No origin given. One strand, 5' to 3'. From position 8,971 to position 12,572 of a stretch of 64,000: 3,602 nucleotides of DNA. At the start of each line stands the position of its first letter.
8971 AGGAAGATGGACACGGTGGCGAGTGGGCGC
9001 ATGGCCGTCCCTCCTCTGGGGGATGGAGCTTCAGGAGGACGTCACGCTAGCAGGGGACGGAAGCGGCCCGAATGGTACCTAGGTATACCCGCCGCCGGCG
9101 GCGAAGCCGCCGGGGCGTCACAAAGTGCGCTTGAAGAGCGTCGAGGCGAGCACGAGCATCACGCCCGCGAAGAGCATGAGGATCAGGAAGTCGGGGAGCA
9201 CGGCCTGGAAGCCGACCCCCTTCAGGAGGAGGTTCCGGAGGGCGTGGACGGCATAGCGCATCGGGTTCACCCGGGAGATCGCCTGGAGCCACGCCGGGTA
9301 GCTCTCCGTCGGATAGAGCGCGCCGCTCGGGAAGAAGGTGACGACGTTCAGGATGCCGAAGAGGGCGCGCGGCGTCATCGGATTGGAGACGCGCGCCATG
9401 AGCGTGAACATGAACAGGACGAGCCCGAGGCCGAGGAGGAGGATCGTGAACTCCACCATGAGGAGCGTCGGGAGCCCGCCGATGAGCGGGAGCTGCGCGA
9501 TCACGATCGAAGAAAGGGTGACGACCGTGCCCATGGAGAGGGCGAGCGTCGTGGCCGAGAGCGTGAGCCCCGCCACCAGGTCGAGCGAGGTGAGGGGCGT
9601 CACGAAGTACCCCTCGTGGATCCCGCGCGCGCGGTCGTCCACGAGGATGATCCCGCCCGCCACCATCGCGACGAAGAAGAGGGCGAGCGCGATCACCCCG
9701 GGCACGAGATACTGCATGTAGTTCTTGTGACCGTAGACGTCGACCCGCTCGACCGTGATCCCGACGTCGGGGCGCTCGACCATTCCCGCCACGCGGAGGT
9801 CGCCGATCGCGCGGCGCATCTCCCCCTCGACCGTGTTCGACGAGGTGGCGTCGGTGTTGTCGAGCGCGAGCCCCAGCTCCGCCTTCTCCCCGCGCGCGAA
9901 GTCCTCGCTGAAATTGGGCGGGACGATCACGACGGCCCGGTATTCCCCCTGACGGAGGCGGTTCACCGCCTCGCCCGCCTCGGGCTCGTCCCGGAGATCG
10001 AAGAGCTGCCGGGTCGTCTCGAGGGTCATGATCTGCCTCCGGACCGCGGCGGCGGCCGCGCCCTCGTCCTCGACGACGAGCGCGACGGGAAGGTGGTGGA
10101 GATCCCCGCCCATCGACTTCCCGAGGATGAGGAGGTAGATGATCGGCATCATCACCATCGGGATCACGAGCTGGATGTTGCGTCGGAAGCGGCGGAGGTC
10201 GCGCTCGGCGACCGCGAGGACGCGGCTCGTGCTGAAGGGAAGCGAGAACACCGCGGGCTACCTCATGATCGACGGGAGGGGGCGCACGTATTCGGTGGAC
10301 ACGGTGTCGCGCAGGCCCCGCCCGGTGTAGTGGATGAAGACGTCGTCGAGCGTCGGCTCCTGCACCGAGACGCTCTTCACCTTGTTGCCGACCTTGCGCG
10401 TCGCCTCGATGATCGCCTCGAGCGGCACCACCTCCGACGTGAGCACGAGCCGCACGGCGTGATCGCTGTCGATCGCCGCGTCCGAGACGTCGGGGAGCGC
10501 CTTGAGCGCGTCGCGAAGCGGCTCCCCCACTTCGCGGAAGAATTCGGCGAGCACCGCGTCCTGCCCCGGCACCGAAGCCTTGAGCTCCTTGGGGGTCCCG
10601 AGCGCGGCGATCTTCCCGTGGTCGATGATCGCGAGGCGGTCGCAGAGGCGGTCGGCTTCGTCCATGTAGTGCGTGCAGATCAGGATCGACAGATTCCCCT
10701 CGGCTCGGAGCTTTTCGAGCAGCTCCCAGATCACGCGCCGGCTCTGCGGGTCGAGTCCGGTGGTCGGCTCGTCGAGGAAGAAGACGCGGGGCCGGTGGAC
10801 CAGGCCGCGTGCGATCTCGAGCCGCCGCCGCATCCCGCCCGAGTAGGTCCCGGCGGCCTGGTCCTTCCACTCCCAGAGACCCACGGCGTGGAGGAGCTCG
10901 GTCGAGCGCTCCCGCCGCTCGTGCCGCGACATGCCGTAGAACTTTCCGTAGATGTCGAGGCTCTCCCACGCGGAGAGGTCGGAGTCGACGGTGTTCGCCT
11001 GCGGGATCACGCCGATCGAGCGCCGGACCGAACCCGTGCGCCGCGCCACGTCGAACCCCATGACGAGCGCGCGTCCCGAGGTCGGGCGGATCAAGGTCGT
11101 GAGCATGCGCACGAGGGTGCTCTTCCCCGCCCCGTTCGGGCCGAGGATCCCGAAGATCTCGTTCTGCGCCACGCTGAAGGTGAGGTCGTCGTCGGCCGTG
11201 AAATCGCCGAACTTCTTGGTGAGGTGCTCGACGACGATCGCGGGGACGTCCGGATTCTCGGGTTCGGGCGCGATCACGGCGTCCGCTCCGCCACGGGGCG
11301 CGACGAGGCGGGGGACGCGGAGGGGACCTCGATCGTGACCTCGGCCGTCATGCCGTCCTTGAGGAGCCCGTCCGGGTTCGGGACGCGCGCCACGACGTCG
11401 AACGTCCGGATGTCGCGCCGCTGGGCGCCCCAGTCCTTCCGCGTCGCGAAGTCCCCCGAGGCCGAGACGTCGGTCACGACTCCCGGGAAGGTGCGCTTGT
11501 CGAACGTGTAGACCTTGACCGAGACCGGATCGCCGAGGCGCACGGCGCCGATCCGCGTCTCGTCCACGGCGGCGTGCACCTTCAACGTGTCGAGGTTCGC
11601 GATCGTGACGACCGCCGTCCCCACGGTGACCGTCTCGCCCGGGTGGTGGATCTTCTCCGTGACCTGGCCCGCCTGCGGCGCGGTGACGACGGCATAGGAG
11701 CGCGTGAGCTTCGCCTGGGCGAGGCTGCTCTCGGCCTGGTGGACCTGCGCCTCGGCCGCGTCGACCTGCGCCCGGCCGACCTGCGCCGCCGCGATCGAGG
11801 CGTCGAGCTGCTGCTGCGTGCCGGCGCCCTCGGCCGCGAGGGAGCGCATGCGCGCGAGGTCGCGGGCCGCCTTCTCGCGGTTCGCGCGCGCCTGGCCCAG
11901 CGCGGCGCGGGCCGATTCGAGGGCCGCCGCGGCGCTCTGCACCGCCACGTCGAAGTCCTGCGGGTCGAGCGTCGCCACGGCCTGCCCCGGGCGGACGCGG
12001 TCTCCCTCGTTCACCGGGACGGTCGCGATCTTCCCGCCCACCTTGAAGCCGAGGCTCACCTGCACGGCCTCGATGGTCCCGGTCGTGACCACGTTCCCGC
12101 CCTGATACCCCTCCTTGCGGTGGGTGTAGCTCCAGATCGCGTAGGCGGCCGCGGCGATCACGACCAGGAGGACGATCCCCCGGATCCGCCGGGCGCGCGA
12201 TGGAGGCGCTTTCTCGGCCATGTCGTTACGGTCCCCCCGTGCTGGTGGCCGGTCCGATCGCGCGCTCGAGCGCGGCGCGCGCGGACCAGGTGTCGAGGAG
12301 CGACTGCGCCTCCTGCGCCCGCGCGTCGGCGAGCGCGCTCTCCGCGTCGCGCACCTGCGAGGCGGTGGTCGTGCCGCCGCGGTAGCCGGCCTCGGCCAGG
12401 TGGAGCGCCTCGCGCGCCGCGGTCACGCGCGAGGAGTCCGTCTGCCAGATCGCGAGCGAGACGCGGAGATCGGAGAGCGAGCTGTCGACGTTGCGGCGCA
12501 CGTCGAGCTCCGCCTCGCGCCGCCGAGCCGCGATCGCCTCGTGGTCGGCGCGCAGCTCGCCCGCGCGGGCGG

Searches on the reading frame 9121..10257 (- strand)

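Call 54: search_protein_families(library=pfam, proteins=[window:9121-10257:-], max_evalue=0.001)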
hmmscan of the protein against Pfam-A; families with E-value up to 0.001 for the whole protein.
window:9121-10257:- (379 aa): 2 families
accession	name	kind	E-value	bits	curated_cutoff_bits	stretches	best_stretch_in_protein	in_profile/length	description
PF12698.13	ABC2_membrane_3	-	2.8e-34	119.2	31.6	1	28-371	6-345/347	ABC-2 family transporter protein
PF01061.29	ABC2_membrane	-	9.5e-18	64.9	26.9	1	179-344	47-210/211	ABC-2 type transporter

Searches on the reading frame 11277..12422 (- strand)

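Call 54: search_protein_families(library=pfam, proteins=[window:11277-12422:-], max_evalue=0.001)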
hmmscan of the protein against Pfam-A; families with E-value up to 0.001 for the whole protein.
window:11277-12422:- (382 aa): 4 families
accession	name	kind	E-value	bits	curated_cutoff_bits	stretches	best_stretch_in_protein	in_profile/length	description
PF16576.10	HlyD_D23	-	5.5e-21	75.3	30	1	121-360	19-214/214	Barrel-sandwich domain of CusB or HlyD membrane-fusion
PF13437.12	HlyD_3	-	2.2e-16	60.9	22.2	1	245-351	1-97/106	HlyD family secretion protein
PF13533.13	Biotin_lipoyl_2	-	3.5e-05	24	29.8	1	126-153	5-32/32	Biotin-lipoyl like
PF00364.28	Biotin_lipoyl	-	4e-05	23.8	22.1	0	244-274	43-73/73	Biotin-requiring enzyme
